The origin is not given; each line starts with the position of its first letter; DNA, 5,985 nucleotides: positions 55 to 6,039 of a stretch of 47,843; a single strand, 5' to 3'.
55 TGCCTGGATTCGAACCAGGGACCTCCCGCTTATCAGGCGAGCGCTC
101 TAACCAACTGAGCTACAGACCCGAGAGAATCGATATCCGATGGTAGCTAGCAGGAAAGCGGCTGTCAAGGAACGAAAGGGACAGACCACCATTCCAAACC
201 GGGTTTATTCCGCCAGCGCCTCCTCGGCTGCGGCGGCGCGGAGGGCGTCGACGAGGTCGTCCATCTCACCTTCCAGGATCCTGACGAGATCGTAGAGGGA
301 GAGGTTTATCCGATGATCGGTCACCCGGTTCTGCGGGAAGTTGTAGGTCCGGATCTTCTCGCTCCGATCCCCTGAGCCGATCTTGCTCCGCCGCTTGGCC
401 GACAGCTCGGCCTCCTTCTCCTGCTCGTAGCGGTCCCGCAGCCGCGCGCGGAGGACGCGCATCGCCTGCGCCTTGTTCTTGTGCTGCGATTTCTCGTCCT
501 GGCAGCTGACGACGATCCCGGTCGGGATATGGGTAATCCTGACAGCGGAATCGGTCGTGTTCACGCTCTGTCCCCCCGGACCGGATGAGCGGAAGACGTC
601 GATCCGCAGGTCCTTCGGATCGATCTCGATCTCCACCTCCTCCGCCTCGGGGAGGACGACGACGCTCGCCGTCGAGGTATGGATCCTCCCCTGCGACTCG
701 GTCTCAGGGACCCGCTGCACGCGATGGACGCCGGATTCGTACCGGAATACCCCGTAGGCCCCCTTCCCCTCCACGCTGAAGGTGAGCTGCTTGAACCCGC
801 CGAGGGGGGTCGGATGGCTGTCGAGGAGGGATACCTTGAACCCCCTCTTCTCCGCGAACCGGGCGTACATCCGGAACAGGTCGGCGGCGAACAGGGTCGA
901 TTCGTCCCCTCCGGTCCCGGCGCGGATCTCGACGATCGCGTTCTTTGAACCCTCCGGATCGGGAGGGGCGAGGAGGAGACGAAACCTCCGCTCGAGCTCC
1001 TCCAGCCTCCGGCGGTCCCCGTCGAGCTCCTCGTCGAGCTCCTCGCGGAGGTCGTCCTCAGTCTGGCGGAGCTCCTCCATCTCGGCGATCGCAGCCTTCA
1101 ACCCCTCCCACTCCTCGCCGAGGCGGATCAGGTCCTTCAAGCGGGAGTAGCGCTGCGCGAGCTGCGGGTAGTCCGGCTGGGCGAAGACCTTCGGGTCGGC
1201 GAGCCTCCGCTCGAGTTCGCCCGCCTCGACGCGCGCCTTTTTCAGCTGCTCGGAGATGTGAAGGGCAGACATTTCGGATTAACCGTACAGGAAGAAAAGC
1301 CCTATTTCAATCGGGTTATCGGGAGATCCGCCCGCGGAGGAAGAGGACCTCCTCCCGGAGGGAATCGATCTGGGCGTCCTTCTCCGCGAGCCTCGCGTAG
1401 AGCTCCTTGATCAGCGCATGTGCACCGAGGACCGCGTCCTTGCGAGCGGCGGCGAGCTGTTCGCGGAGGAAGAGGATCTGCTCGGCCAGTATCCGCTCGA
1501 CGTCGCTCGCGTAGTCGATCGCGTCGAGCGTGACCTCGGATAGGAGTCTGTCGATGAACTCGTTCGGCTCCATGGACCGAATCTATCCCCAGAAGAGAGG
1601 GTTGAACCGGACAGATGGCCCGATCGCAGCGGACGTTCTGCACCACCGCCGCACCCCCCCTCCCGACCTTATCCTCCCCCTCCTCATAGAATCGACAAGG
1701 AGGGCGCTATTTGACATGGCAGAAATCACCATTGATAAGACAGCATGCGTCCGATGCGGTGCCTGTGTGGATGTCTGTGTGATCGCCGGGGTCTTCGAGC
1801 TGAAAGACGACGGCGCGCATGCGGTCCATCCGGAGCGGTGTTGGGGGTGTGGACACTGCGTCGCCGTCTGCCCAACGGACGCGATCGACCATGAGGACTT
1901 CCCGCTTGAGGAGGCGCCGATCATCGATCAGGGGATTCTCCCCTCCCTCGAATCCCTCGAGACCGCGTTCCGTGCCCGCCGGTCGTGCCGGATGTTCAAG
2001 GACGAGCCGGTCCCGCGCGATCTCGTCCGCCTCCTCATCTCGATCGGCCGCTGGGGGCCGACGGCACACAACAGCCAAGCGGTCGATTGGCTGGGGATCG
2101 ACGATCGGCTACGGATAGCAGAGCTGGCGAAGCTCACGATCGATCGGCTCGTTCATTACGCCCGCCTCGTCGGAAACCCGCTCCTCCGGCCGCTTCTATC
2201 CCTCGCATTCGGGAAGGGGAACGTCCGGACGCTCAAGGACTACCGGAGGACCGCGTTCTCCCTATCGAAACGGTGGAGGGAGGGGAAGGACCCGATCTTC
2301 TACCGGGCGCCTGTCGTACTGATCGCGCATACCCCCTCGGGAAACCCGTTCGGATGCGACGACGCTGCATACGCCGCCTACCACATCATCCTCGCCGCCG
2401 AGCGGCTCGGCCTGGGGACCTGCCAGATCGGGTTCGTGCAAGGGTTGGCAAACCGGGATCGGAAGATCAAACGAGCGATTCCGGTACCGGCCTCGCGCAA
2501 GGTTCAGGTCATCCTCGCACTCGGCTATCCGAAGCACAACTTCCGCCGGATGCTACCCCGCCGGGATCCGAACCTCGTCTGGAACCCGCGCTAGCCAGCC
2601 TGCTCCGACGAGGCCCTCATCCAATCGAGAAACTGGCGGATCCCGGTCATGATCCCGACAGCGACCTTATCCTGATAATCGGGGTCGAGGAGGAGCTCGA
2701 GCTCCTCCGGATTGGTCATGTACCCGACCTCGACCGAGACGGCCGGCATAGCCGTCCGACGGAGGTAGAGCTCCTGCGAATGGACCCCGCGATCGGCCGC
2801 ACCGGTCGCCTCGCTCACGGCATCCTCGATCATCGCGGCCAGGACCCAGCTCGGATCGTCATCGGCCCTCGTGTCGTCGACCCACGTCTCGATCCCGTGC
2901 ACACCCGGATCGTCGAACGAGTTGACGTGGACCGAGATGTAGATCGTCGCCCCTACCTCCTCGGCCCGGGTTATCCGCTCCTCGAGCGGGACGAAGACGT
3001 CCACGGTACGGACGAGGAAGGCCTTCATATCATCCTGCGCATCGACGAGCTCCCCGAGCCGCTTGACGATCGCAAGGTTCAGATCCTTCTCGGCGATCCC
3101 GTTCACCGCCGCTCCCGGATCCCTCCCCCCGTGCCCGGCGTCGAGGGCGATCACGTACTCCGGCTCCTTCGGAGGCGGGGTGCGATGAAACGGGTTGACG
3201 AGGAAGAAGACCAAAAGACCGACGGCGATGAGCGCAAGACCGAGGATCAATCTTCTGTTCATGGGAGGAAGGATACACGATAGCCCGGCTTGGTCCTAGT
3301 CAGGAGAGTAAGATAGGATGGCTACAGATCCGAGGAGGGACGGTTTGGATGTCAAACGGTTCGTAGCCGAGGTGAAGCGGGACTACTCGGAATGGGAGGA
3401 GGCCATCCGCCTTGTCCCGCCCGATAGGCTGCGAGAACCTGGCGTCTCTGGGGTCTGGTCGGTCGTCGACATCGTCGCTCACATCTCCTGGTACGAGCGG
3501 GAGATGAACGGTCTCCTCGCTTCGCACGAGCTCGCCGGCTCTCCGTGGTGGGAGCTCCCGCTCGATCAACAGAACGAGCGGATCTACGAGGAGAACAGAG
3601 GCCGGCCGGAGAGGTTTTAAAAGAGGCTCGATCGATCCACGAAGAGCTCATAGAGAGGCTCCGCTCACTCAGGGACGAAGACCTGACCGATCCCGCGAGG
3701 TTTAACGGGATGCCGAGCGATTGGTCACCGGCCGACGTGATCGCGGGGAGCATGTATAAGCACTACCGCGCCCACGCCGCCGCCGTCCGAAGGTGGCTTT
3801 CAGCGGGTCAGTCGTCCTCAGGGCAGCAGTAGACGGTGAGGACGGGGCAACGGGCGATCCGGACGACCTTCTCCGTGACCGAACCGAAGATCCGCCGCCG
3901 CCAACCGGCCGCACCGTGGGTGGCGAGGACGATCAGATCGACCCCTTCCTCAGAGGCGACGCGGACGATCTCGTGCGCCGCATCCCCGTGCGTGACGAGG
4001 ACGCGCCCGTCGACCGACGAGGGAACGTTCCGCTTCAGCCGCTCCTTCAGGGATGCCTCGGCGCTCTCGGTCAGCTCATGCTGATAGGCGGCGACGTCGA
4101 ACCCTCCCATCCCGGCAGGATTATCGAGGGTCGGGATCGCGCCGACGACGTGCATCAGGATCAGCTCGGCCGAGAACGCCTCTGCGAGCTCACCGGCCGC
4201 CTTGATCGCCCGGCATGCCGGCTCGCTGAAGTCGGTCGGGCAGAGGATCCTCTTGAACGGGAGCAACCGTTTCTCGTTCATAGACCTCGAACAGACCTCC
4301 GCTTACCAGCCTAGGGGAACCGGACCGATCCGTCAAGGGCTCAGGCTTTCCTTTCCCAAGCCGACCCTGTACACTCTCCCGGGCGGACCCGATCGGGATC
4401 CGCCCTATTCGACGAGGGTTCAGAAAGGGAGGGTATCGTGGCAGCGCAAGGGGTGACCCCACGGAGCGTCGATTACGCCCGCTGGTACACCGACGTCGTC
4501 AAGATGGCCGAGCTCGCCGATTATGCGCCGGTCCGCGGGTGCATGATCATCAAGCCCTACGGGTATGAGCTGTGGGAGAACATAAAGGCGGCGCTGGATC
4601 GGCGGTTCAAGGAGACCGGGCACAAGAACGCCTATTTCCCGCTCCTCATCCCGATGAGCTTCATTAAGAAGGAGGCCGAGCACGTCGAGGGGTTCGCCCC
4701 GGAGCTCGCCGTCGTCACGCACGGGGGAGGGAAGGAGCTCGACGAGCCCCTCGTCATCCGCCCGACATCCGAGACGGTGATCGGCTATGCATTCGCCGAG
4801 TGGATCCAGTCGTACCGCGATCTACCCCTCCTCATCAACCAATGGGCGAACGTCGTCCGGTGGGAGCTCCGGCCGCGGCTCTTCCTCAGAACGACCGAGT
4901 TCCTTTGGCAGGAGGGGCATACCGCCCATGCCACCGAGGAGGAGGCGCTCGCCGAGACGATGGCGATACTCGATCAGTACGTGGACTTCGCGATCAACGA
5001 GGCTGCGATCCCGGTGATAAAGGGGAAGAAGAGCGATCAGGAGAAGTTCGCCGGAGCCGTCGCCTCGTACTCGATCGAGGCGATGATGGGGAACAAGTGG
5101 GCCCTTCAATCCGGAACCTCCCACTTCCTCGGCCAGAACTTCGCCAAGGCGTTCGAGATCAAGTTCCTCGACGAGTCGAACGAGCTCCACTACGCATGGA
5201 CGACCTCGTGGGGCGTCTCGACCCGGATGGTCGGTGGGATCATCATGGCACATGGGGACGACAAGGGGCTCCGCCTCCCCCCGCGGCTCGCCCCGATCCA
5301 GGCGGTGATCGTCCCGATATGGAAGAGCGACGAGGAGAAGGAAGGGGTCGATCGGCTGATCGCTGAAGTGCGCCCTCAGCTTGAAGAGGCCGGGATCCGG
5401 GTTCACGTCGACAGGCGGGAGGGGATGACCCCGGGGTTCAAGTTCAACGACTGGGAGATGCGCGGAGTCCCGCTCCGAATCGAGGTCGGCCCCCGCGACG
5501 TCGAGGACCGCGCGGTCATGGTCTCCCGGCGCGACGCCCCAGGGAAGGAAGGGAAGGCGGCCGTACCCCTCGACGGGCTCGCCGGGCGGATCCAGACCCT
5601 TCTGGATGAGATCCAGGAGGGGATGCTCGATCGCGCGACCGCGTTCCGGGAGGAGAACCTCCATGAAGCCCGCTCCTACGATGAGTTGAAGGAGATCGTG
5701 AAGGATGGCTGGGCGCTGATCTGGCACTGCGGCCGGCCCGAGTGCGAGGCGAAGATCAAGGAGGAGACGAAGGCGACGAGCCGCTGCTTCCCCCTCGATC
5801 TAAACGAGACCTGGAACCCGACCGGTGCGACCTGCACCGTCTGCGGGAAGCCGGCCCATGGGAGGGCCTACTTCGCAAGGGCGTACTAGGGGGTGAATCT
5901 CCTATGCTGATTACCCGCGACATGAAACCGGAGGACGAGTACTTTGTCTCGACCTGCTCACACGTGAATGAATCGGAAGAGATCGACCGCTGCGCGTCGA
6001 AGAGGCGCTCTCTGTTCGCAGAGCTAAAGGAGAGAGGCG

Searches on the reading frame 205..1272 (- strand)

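Call 35: search_protein_families(library=pfam, proteins=[window:205-1272:-], max_evalue=0.0001)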
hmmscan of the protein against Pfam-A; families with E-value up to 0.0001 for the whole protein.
window:205-1272:- (355 aa): 2 families
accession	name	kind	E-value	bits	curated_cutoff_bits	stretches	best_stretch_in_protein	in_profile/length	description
PF03462.23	PCRF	-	4.9e-64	216.2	24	1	16-204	4-194/194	PCRF domain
PF00472.26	RF-1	-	1.2e-46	157.8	35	1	211-321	1-116/116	RF-1 domain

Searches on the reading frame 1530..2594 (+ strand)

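Call 35: search_protein_families(library=pfam, proteins=[window:1530-2594:+], max_evalue=0.0001)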
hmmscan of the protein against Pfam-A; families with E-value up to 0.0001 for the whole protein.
window:1530-2594:+ (354 aa): 13 families
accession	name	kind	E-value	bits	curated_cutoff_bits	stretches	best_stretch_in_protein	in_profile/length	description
PF00881.29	Nitroreductase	-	1.7e-22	80.8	23.5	1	148-333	2-167/167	Nitroreductase family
PF00037.32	Fer4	-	1.7e-12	47.1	21.1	1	99-120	3-24/24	4Fe-4S binding domain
PF12838.12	Fer4_7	-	1.1e-09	39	27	1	73-118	2-52/52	4Fe-4S dicluster domain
PF13237.11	Fer4_10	-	2.5e-09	37.4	25.5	1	66-115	2-53/53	4Fe-4S dicluster domain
PF14697.11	Fer4_21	-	8.4e-09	35.9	35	1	67-119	2-57/59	4Fe-4S dicluster domain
PF13187.11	Fer4_9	-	2.7e-08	34.1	27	1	72-119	1-52/52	4Fe-4S dicluster domain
PF12837.12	Fer4_6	-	7.4e-08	32.4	25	0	66-83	2-19/24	4Fe-4S binding domain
PF13484.11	Fer4_16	-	3e-07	31.5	30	0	103-131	1-29/66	4Fe-4S double cluster binding domain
PF12797.12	Fer4_2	-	4.2e-07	29.9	24.5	0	66-83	3-20/22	4Fe-4S binding domain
PF25160.1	LdpA_Fe-S-bd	-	4.8e-07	29.9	27.6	1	97-122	21-46/49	LdpA Fe-S cluster-binding domain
PF14512.11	TM1586_NiRdase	-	2.7e-05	24.3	27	0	281-337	86-136/215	Putative TM nitroreductase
PF13459.11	Fer4_15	-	5.9e-05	24.1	22.4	0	66-100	1-33/66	4Fe-4S single cluster domain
PF12800.12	Fer4_4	-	9.5e-05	22.9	24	0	101-116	1-16/17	4Fe-4S binding domain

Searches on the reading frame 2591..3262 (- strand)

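Call 35: search_protein_families(library=pfam, proteins=[window:2591-3262:-], max_evalue=0.0001)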
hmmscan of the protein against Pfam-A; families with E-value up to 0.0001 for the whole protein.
window:2591-3262:- (223 aa): 1 family
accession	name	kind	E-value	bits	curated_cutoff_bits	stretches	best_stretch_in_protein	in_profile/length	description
PF01520.23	Amidase_3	-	1.9e-47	161.9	27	1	38-209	1-173/174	N-acetylmuramoyl-L-alanine amidase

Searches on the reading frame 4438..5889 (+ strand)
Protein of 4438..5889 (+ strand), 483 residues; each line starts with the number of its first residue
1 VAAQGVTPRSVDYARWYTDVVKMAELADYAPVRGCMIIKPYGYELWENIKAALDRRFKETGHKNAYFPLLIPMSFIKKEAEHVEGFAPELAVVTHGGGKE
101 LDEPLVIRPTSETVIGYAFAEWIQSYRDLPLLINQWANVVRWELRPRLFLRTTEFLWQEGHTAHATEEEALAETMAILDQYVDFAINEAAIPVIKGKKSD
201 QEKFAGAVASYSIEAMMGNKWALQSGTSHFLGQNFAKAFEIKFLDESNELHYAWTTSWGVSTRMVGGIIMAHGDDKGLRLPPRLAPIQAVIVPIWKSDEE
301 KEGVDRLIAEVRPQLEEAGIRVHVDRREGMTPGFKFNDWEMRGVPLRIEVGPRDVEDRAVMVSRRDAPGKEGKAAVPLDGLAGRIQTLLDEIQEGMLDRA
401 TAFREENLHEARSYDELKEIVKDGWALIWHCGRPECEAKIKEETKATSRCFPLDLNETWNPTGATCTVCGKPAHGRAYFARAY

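Call 35: search_protein_families(library=pfam, proteins=[window:4438-5889:+], max_evalue=0.0001)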
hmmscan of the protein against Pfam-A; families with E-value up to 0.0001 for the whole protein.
window:4438-5889:+ (483 aa): 3 families
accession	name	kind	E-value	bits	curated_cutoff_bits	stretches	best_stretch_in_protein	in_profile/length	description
PF09180.16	ProRS-C_1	-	1.5e-22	79.9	31.5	1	414-483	1-71/71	Prolyl-tRNA synthetase, C-terminal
PF03129.25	HGTP_anticodon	-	4.3e-16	59.3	21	1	288-386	1-92/94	Anticodon binding domain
PF00587.30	tRNA-synt_2b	-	8e-14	52.5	29.3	1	100-269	6-176/179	tRNA synthetase class II core domain (G, H, P, S and T)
